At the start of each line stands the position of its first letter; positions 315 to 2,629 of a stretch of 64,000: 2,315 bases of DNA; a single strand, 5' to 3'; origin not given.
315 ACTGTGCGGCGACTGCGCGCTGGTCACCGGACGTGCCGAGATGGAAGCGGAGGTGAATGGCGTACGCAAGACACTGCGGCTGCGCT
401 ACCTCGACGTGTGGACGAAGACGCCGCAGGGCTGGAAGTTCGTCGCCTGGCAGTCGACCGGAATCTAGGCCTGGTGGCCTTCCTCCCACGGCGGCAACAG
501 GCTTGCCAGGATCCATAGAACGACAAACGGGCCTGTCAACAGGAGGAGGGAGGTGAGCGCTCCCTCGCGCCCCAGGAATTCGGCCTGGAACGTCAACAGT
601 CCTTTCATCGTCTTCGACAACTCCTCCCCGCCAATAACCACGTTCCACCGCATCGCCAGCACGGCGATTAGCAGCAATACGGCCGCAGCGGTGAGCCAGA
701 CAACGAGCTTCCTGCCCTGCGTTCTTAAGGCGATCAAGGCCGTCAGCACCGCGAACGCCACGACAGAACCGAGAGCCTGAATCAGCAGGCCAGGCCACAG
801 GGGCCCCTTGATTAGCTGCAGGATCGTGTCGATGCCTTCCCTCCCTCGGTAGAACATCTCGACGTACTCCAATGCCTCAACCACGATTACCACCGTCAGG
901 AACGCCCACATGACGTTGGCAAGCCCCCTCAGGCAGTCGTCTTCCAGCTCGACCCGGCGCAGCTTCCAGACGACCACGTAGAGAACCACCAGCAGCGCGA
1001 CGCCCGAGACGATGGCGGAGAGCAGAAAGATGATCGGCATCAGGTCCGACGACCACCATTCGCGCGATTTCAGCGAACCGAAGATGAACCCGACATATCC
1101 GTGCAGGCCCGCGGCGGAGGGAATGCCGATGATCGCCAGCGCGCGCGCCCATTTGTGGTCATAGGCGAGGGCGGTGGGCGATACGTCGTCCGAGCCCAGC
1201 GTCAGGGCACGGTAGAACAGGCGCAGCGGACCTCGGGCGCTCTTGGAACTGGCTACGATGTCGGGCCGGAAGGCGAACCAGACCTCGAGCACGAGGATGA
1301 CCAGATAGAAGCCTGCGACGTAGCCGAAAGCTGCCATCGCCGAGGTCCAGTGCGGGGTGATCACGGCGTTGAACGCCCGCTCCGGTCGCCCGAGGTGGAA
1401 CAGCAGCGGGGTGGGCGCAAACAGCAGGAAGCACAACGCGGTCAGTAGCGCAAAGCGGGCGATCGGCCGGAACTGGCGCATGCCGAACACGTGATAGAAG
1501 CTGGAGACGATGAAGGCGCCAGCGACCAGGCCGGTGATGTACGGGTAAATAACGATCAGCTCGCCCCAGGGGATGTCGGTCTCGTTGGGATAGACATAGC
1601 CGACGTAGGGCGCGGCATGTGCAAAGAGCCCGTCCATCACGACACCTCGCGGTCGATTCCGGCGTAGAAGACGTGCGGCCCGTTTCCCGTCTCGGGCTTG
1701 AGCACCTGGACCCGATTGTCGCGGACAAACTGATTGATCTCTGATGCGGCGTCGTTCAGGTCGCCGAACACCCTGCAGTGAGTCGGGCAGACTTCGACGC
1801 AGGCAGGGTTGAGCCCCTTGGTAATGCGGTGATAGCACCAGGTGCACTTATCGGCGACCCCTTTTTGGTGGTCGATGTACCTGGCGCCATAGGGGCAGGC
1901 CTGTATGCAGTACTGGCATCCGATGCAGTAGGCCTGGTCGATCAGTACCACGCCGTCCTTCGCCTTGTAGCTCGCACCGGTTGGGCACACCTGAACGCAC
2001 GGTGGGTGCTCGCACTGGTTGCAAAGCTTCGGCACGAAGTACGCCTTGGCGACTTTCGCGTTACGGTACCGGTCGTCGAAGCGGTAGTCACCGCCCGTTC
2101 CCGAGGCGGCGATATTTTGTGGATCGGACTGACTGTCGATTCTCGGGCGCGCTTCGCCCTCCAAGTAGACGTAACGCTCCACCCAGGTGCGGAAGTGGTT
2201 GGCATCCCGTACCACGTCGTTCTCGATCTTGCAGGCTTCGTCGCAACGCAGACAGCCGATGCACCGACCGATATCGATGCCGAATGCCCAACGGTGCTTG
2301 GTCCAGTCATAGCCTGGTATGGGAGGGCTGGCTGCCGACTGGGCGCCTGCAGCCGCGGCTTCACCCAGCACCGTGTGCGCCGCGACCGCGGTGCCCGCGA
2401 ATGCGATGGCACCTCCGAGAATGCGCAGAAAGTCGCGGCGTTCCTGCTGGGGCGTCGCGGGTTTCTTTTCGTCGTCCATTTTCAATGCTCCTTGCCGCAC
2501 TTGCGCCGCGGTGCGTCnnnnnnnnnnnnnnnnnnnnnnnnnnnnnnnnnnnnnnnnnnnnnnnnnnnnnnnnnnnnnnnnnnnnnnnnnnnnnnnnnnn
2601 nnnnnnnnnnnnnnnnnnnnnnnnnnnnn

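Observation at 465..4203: Cytochrome c5 / hexahaem / 4x[4Fe-4S] / NrfD operon with no catalytic subunit, divergent from the Cyc2-like gene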

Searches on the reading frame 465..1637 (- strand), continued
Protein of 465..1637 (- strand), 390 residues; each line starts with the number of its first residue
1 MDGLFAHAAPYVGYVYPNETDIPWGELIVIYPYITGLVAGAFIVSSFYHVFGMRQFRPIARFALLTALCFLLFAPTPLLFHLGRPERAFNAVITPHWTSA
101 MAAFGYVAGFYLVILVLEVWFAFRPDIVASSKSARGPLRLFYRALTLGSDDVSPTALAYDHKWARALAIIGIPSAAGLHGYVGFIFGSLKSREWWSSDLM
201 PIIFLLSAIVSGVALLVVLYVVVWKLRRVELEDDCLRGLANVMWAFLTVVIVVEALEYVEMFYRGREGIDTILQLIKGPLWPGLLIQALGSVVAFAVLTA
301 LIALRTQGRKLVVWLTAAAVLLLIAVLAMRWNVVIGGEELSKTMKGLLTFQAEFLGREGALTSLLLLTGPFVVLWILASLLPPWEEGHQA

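Call 70: fold_search(model_id=the predicted structure, library=pdb)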
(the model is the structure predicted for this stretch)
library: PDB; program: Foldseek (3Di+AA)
matches with E <= 10: 418; with E <= 0.001: 7
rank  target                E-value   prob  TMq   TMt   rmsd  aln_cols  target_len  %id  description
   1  8k9e_C                7.1e-09  1.00  0.77  0.68   4.9       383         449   19  Cryo-EM structure of the photosynthetic alternative complex III from Chloroflexus aurantiacus at 3.3 angstrom (released 2024-03-06)
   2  6btm_C                3.2e-08  1.00  0.77  0.66   3.8       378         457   18  Structure of Alternative Complex III from Flavobacterium johnsoniae (Wild Type) (released 2018-05-09)
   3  6f0k_C                5.5e-08  1.00  0.74  0.66   4.1       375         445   18  Alternative complex III (released 2018-05-09)
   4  6lod_C                2.0e-07  1.00  0.73  0.63   5.0       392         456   17  Cryo-EM structure of the air-oxidized photosynthetic alternative complex III from Roseiflexus castenholzii (released 2020-11-04)
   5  8k9e_F                1.2e-04  1.00  0.54  0.53   7.7       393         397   14  Cryo-EM structure of the photosynthetic alternative complex III from Chloroflexus aurantiacus at 3.3 angstrom (released 2024-03-06)
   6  6lod_F                4.9e-04  1.00  0.60  0.60   6.9       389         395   17  Cryo-EM structure of the air-oxidized photosynthetic alternative complex III from Roseiflexus castenholzii (released 2020-11-04)
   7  6btm_F                8.2e-04  1.00  0.54  0.53   7.7       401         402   13  Structure of Alternative Complex III from Flavobacterium johnsoniae (Wild Type) (released 2018-05-09)
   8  9r2g_D                4.3e-03  1.00  0.36  0.42  15.1       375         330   14  Cytochrome bd II oxidase qOR-2 type from Mycobacterium smegmatis (released 2026-03-04)
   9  8b4o_A                4.4e-03  1.00  0.42  0.38  10.1       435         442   12  Cryo-EM structure of cytochrome bd oxidase from C. glutamicum (released 2022-12-28)
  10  2vpw_C                5.6e-03  1.00  0.39  0.55   6.8       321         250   17  Polysulfide reductase with bound menaquinone (released 2008-06-10)
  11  9r2g_A                3.2e-02  1.00  0.53  0.55   7.7       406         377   14  Cytochrome bd II oxidase qOR-2 type from Mycobacterium smegmatis (released 2026-03-04)
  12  5doq_A                7.0e-02  0.99  0.40  0.36  16.8       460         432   11  The structure of bd oxidase from Geobacillus thermodenitrificans (released 2016-05-04)
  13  6zmq                  1.3e-01  0.47  0.23  0.17  19.9       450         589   15  Cytochrome c Heme Lyase CcmF (released 2021-05-19)
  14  6qva                  1.4e-01  0.47  0.19  0.23  19.9       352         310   12  Crystal structure of a CHAD domain from Chlorobium tepidum in complex with inorganic polyphosphate (released 2019-05-29)
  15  6os1_A                2.7e-01  0.20  0.15  0.15  27.5       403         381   12  Structure of synthetic nanobody-stabilized angiotensin II type 1 receptor bound to TRV023 (released 2020-02-19)
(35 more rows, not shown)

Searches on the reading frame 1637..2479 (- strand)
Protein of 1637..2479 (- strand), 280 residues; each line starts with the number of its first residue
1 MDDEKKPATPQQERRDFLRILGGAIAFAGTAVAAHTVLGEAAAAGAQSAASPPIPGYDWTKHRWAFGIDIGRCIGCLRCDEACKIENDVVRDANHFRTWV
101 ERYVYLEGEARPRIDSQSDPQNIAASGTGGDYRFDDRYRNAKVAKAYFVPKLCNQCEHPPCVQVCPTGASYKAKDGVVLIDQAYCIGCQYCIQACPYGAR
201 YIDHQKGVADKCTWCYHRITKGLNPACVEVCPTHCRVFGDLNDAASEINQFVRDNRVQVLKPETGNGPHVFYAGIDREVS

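Call 4: search_protein_families(library=pfam, proteins=[window:1637-2479:-], max_evalue=0.01)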
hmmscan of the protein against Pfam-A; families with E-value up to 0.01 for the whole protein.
window:1637-2479:- (280 aa): 13 families
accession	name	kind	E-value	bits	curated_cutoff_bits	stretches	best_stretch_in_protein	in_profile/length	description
PF13247.11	Fer4_11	-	1.8e-27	95.9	26.2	1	146-240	3-99/100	4Fe-4S dicluster domain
PF12838.12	Fer4_7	-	7.2e-13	49.2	27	3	72-169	1-52/52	4Fe-4S dicluster domain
PF13237.11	Fer4_10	-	3.3e-12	46.6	25.5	2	178-232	2-53/53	4Fe-4S dicluster domain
PF12797.12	Fer4_2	-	1e-11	44.4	24.5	1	177-197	2-22/22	4Fe-4S binding domain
PF13187.11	Fer4_9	-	3.3e-10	40.3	27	2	72-169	1-51/52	4Fe-4S dicluster domain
PF00037.32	Fer4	-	6.4e-09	35.7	21.1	1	179-200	2-23/24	4Fe-4S binding domain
PF12837.12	Fer4_6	-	5.9e-08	32.7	25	2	177-199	1-23/24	4Fe-4S binding domain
PF13534.11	Fer4_17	-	1.4e-05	26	22.2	0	153-172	2-19/61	4Fe-4S dicluster domain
PF13183.11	Fer4_8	-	3.4e-05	24.7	27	1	71-168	3-67/68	4Fe-4S dicluster domain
PF12798.12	Fer4_3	-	5.4e-05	24.2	27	1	185-199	1-15/15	4Fe-4S binding domain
PF13484.11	Fer4_16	-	0.00015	22.9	30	0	185-203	2-20/66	4Fe-4S double cluster binding domain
PF14697.11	Fer4_21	-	0.00018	22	35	0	180-235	3-56/59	4Fe-4S dicluster domain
PF25160.1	LdpA_Fe-S-bd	-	0.00098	19.3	27.6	0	155-198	4-41/49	LdpA Fe-S cluster-binding domain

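Call 5: search_protein_families(library=ncbifam, proteins=[window:1637-2479:-], max_evalue=0.01)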
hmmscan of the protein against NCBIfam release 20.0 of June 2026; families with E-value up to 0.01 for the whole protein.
window:1637-2479:- (280 aa): 67 families (the best 25 are shown)
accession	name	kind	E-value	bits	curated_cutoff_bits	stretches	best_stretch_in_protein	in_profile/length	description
NF011569.0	PRK14993.1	equivalog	7.5e-60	202.4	416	2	142-277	89-226/244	tetrathionate reductase subunit TtrB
NF045797.1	DsrO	equivalog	1.3e-56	191.7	200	2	132-273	82-234/235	sulfate reduction electron transfer complex DsrMKJOP subunit DsrO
NF041715.1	arsenate_red_ArrB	equivalog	2.8e-43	148.1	450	3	207-272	159-224/233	arsenate respiratory reductase iron-sulfur subunit ArrB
TIGR03149.1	cyt_nit_nrfC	equivalog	3.9e-41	140.9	377.6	1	147-272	88-215/225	cytochrome c nitrite reductase Fe-S protein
TIGR03478.1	DMSO_red_II_bet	subfamily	3.5e-37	128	480.7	1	146-273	124-253/321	DMSO reductase family type II enzyme, iron-sulfur subunit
TIGR02951.1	DMSO_dmsB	equivalog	2.9e-34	118.4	214.1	1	128-243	40-155/161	DMSO/selenate family reductase complex B subunit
NF042979.1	EthbenzDh_ebdB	equivalog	1.8e-31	109.3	740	1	131-273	129-275/354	ethylbenzene dehydrogenase subunit beta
NF045715.1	sulf_resp_HmcB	equivalog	6.4e-28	97.7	420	1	14-246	2-203/307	sulfate respiration complex iron-sulfur protein HmcB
NF008134.0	PRK10882.1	equivalog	4.3e-27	95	263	1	12-253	2-220/329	hydrogenase 2 operon protein HybA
TIGR01582.1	FDH-beta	equivalog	8.7e-27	93.9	334.7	1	48-254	6-195/283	formate dehydrogenase subunit beta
NF041782.1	mnquin_red_QrcC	equivalog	2.1e-26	93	400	3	145-203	57-119/239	menaquinone reductase iron-sulfur cluster-binding subunit QrcC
TIGR01660.1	narH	equivalog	7e-24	84.1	524.05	1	147-250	177-281/492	nitrate reductase subunit beta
NF038355.1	FDH3_beta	equivalog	6.8e-21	75.1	240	1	152-242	53-165/180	formate dehydrogenase FDH3 subunit beta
NF007658.0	PRK10330.1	equivalog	4.6e-18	65.4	260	1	151-242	56-158/181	electron transport protein HydN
NF007382.0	PRK09898.1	equivalog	1.8e-15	57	213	1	146-217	116-188/208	ferredoxin-like protein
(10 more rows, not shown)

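Call 20: search_solved_structures(query=window:1637-2479:-, max_evalue=1e-10)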
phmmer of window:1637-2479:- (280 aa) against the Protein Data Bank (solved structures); distinct sequences matched with E-value up to 1e-10: 22.
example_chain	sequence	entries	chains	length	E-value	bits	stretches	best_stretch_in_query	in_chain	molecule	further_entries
2vpw_B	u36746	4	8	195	9.5e-49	169.4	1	147-274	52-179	NRFC PROTEIN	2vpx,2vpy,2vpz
6cz7_B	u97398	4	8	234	2.8e-40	141.6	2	205-273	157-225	4Fe-4S ferredoxin, iron-sulfur binding domain protein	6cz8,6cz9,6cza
2ivf_B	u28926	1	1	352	1.7e-33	119.3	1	131-273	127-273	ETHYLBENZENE DEHYDROGENASE BETA-SUBUNIT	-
4ydd_B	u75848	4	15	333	1.3e-27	100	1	146-273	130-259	DMSO reductase family type II enzyme, iron-sulfur subunit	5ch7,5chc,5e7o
1q16_B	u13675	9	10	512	1.5e-22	83.4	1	146-246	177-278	Respiratory nitrate reductase 1 beta chain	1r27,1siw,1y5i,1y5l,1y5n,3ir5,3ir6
3egw_B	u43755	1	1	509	4.2e-22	81.9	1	146-246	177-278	Respiratory nitrate reductase 1 beta chain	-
1y4z_B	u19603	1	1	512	4.3e-22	81.9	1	146-246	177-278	Respiratory nitrate reductase 1 beta chain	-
1kqf_B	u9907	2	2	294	7.7e-22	81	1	46-272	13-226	FORMATE DEHYDROGENASE, NITRATE-INDUCIBLE, IRON-SULFUR SUBUNIT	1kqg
7b04_A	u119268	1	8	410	3.1e-20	75.8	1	147-273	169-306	Nitrite oxidoreductase subunit B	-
6btm_B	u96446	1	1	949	4.2e-18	68.8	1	60-201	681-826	Alternative Complex III subunit B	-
4v4c_B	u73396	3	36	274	1.5e-17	66.9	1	148-276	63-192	Pyrogallol hydroxytransferase small subunit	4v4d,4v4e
8k9e_B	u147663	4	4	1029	3.4e-15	59.2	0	145-203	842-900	Fe-S-cluster-containing hydrogenase components 1-like protein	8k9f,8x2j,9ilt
6lod_B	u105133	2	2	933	5.6e-15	58.5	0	143-202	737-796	Fe-S-cluster-containing hydrogenase components 1-like protein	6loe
9vap_B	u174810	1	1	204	5.3e-14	55.3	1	151-243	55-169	4Fe-4S dicluster domain-containing protein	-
9mqx_E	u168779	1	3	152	6.8e-14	55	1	148-235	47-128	Fe-S-cluster-containing hydrogenase subunit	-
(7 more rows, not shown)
